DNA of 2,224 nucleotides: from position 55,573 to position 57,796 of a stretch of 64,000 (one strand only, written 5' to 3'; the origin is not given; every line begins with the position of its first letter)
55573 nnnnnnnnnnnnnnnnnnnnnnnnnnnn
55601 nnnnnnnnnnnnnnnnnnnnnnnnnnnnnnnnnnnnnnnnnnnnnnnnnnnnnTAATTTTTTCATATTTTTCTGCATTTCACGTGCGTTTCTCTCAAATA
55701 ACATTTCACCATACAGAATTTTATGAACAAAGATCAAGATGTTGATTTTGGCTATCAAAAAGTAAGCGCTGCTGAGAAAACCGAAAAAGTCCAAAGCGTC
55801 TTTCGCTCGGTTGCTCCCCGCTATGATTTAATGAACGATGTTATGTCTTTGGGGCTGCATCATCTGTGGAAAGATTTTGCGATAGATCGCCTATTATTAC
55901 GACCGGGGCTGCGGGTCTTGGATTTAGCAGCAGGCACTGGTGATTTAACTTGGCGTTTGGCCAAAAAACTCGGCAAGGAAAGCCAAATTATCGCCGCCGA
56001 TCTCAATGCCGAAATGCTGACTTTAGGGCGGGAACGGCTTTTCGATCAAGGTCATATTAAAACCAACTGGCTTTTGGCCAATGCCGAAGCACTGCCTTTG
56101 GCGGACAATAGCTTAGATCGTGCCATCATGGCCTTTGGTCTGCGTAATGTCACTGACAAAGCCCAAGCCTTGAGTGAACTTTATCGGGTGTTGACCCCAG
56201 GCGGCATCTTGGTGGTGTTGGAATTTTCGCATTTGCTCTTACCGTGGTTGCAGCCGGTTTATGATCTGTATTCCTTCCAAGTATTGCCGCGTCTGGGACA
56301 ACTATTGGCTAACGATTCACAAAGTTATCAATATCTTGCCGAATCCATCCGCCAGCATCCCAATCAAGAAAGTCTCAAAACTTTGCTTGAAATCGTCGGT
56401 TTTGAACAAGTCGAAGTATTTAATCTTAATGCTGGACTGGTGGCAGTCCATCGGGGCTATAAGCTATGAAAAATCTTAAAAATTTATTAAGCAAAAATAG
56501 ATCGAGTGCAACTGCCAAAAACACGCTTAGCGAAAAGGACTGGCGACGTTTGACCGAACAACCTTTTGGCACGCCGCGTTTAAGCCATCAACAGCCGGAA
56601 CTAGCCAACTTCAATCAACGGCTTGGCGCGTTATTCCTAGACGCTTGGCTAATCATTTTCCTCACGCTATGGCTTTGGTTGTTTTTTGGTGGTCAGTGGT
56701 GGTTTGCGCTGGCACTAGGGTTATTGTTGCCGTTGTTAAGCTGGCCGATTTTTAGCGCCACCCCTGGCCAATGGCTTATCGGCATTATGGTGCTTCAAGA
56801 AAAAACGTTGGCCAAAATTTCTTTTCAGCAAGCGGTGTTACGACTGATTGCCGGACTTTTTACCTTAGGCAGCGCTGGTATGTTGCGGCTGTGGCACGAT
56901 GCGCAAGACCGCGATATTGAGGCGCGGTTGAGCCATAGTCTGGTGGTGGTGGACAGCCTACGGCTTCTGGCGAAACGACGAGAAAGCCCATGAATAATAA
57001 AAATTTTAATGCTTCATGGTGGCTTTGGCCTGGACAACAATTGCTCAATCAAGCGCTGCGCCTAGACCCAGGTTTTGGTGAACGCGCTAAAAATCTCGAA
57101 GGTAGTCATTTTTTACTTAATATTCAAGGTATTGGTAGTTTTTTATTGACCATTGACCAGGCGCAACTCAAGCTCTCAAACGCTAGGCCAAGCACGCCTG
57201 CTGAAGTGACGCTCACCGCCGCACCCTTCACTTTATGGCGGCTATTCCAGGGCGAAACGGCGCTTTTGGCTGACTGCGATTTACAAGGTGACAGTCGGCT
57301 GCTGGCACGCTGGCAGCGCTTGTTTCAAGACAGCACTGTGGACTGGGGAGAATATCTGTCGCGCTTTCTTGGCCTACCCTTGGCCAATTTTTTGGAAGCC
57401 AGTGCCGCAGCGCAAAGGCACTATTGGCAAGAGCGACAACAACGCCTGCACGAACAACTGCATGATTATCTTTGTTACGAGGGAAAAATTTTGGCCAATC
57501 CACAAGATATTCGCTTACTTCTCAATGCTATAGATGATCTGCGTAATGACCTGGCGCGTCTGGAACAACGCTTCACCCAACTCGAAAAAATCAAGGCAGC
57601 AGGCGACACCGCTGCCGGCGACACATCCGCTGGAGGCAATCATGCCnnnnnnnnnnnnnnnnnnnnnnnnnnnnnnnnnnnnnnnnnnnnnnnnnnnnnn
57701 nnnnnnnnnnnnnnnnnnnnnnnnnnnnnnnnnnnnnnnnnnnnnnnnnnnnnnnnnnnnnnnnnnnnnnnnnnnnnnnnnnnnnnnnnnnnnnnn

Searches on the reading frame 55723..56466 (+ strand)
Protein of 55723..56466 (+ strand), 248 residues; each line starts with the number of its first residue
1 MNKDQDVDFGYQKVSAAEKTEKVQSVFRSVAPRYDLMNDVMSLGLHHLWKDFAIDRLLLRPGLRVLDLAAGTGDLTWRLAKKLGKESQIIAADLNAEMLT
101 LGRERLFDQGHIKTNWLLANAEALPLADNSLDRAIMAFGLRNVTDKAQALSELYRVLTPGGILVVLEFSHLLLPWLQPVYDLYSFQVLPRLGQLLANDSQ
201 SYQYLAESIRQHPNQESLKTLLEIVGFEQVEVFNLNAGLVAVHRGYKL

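Call 4: search_protein_families(library=pfam, proteins=[window:55723-56466:+], max_evalue=0.1)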
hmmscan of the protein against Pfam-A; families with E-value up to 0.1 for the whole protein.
window:55723-56466:+ (248 aa): 13 families
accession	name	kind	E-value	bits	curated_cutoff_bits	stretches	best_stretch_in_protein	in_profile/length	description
PF01209.24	Ubie_methyltran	-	1.6e-83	280.1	20.1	1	19-247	5-233/233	ubiE/COQ5 methyltransferase family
PF13649.12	Methyltransf_25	-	4.1e-20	72.7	27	1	65-161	1-97/97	Methyltransferase domain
PF08241.18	Methyltransf_11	-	3.5e-19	69.7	21.2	1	66-165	1-95/95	Methyltransferase domain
PF13847.12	Methyltransf_31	-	2.1e-18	66.8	27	1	60-178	2-114/145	Methyltransferase domain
PF08242.18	Methyltransf_12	-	2.9e-12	47.6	30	1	66-163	1-98/98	Methyltransferase domain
PF13489.12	Methyltransf_23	-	5.3e-07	30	27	1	54-231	13-163/164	Methyltransferase domain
PF05148.21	Methyltransf_8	-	7.2e-05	23.2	27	1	117-168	109-159/219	Hypothetical methyltransferase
PF01728.25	FtsJ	-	0.0022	18.4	24.1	1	58-99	18-58/181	FtsJ-like methyltransferase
PF07021.18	MetW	-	0.0035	17.4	21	1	51-157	3-102/193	Methionine biosynthesis protein MetW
PF01135.25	PCMT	-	0.012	15.8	20.3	1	53-107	65-119/210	Protein-L-isoaspartate(D-aspartate) O-methyltransferase (PCMT)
PF00398.26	RrnaAD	-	0.012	15.2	24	1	53-112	22-78/263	Ribosomal RNA adenine dimethylase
PF05175.20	MTS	-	0.022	14.8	23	1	63-114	33-83/170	Methyltransferase small domain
PF02353.26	CMAS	-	0.064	13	27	0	51-111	52-110/273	Mycolic acid cyclopropane synthetase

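Call 16: find_related_loci(query=window:55723-56466:+, collection=genome_contigs, flank=4000)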
Query window:55723-56466:+ (248 aa) in genome_contigs; peptide patterns used: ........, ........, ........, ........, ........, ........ (x = any residue, [..] = any of these).
63 stretches matched a pattern; 17 encode a relative of the query (tblastn E <= 1e-3); 17 distinct loci.
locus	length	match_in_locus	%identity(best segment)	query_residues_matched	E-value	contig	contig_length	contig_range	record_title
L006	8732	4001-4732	55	4-247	2e-88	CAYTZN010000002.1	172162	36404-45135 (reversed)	MAG TPA_asm: uncultured Legionella sp. isolate SRP302895_co1_250 genome assembly, contig: NODE_170_length_172162_cov_14.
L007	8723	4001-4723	55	9-248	5e-87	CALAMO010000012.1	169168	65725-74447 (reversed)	MAG: uncultured Thiotrichaceae bacterium isolate H4_Bin_Bin_186_1_1 genome assembly, contig: c_000000440477, whole genom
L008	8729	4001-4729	56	7-248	6e-91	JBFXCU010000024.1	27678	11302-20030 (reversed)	MAG: Steroidobacteraceae bacterium isolate CA_2019_TPBS_77 NODE_8537_length_27678_cov_12.271787_TPBS, whole genome shotg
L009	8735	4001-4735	54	5-248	8e-86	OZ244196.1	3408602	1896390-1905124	MAG: Pseudomonadales bacterium isolate 8195aeac-5045-4305-a8a5-beb42bd39683 genome assembly, chromosome: 1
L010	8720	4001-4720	53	9-247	3e-85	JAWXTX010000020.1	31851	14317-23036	MAG: Ferrimonas sp. isolate FM_34_G124_IV NODE_310_length_31852_cov_1.963285, whole genome shotgun sequence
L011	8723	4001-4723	53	9-248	9e-85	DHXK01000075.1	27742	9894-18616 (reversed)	MAG TPA_asm: Legionellales bacterium UBA5158 UBA5158_contig_4758, whole genome shotgun sequence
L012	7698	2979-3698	54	7-246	4e-83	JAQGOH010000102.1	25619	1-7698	MAG: Francisellaceae bacterium isolate RYN_608 scaffold_2204383, whole genome shotgun sequence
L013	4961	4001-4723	54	9-248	1e-82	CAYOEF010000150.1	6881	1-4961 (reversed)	MAG TPA_asm: uncultured Rhodanobacteraceae bacterium isolate SRP187154_co1_299 genome assembly, contig: NODE_16674_lengt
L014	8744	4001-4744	50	1-247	1e-82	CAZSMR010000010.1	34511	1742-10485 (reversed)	MAG TPA_asm: uncultured Porticoccus sp. isolate binchicken_co317_5 genome assembly, contig: NODE_1324_length_34511_cov_6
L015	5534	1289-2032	50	1-247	2e-80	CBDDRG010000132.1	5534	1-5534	uncultured bacterium isolate s14_56 genome assembly, contig: k141_574744, whole genome shotgun sequence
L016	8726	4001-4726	51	8-248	9e-80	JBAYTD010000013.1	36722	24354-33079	MAG: Lysobacteraceae bacterium isolate SO_2016_LW2_89 scaffold01845_LW138R_2016, whole genome shotgun sequence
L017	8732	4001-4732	51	5-247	3e-78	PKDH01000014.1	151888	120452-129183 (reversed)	MAG: Legionella sp. isolate Gammapro2 c_000000000022, whole genome shotgun sequence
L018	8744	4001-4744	48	1-247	3e-69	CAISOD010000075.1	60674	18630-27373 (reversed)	MAG: uncultured Gammaproteobacteria bacterium isolate Loclat_bin-11825 genome assembly, contig: bin-11825:075/313, whole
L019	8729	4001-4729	43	1-245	4e-65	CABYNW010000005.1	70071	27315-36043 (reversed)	MAG: uncultured SAR86 cluster bacterium isolate AG-333-I15 genome assembly, contig: AG-333-I15_NODE_5, whole genome shot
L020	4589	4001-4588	49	4-198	2e-56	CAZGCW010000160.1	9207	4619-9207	MAG TPA_asm: uncultured Pseudomonadales bacterium isolate SRP077602_co3_36 genome assembly, contig: NODE_12794_length_92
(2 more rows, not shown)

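Call 95: find_related_loci(query=window:55723-56466:+, collection=metagenome_contigs, flank=6000)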
Query window:55723-56466:+ (248 aa) in metagenome_contigs; peptide patterns used: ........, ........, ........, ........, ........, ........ (x = any residue, [..] = any of these).
98 stretches matched a pattern; 31 encode a relative of the query (tblastn E <= 1e-3); 31 distinct loci.
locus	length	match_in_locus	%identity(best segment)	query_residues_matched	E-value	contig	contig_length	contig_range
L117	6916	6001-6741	56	2-247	1e-92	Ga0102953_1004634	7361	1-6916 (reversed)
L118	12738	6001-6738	54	4-248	4e-88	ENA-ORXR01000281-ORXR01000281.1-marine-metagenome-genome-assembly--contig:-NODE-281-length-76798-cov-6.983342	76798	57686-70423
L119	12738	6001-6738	54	4-248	4e-88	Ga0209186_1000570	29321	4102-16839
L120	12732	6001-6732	55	4-247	2e-86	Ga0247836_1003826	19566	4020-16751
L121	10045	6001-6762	52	1-248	5e-85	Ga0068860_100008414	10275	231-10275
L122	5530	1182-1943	52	1-248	4e-85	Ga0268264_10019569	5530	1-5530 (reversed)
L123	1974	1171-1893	54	9-248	2e-87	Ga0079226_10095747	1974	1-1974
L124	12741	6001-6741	54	1-248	5e-83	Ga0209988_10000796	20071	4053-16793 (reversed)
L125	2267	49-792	50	1-247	2e-85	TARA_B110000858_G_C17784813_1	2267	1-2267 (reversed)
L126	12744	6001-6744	50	1-247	1e-81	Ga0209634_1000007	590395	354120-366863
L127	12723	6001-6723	51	9-248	9e-81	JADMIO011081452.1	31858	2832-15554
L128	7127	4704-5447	49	1-247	4e-80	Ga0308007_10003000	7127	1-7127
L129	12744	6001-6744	47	1-247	3e-80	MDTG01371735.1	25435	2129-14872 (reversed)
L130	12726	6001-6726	51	8-248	1e-79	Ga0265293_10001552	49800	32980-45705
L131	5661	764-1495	50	5-247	2e-77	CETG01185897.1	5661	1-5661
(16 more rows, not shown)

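Call 98: search_protein_families(library=pfam, proteins=[L121:2789-4885:-, L121:4851-5363:+, L121:5336-5974:+, L126:1992-3662:-, L126:3874-4251:+, L126:4257-4670:+, L126:4696-5766:-, L129:4194-4700:+, L129:4724-5770:-], max_evalue=0.00001)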
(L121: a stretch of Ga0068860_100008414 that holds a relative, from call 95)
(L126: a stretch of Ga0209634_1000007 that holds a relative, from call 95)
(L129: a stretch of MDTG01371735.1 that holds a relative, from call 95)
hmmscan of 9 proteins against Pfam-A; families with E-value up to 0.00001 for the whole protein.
L121:2789-4885:- (698 aa): 0 families

L121:4851-5363:+ (171 aa): 0 families

L121:5336-5974:+ (213 aa): 1 family
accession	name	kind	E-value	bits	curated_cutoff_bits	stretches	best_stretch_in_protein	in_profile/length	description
PF14235.11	DUF4337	-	1.5e-33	116.6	27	1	49-211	2-161/161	Domain of unknown function (DUF4337)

L126:1992-3662:- (556 aa): 2 families
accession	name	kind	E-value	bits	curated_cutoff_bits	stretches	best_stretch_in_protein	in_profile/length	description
PF21688.3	FAD-depend_C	-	3e-83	279.3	27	1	303-499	1-197/197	FAD-dependent protein, C-terminal domain-like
PF01266.30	DAO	-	1.3e-06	28.7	27.9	0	209-297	144-217/353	FAD dependent oxidoreductase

L126:3874-4251:+ (126 aa): 3 families
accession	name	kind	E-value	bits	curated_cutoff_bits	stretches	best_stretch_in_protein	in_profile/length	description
PF13417.12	GST_N_3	-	1.3e-11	45.1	22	1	44-122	1-73/75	Glutathione S-transferase, N-terminal domain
PF00462.30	Glutaredoxin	-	5.2e-09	36.6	22.9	1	43-99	2-58/60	Glutaredoxin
PF13409.12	GST_N_2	-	4e-08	34.2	25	1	49-118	1-69/70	Glutathione S-transferase, N-terminal domain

L126:4257-4670:+ (138 aa): 1 family
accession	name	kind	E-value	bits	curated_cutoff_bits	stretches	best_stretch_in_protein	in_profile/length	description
PF04828.22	GFA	-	1.1e-27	96.8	24.3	1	6-118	2-115/115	Glutathione-dependent formaldehyde-activating enzyme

L126:4696-5766:- (356 aa): 0 families

L129:4194-4700:+ (169 aa): 1 family
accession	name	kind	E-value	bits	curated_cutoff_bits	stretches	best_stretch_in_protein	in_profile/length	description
PF04828.22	GFA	-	9.3e-28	97.1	24.3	1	38-148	3-114/115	Glutathione-dependent formaldehyde-activating enzyme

L129:4724-5770:- (348 aa): 0 families

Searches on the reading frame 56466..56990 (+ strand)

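Call 4: search_protein_families(library=pfam, proteins=[window:56466-56990:+], max_evalue=0.1)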
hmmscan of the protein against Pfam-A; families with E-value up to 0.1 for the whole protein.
window:56466-56990:+ (175 aa): 1 family
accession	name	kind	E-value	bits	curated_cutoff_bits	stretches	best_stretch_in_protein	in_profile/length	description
PF06271.18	RDD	-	4.9e-08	33.8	24.1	1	47-135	2-108/137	RDD family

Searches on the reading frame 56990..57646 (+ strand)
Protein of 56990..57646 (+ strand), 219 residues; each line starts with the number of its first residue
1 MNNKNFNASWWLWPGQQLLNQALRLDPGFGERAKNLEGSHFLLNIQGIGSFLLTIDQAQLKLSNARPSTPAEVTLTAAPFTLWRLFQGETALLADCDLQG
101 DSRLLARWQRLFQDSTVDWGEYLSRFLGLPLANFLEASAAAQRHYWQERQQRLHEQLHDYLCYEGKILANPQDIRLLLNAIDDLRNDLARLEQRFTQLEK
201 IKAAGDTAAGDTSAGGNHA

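Call 100: search_protein_families(library=pfam, proteins=[window:56990-57646:+], max_evalue=0.00001)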
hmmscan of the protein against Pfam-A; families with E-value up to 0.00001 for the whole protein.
window:56990-57646:+ (219 aa): 1 family
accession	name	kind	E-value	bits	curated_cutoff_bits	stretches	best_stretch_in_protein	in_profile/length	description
PF02036.22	SCP2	-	7.1e-07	29.9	21.3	1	19-112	1-100/101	SCP-2 sterol transfer family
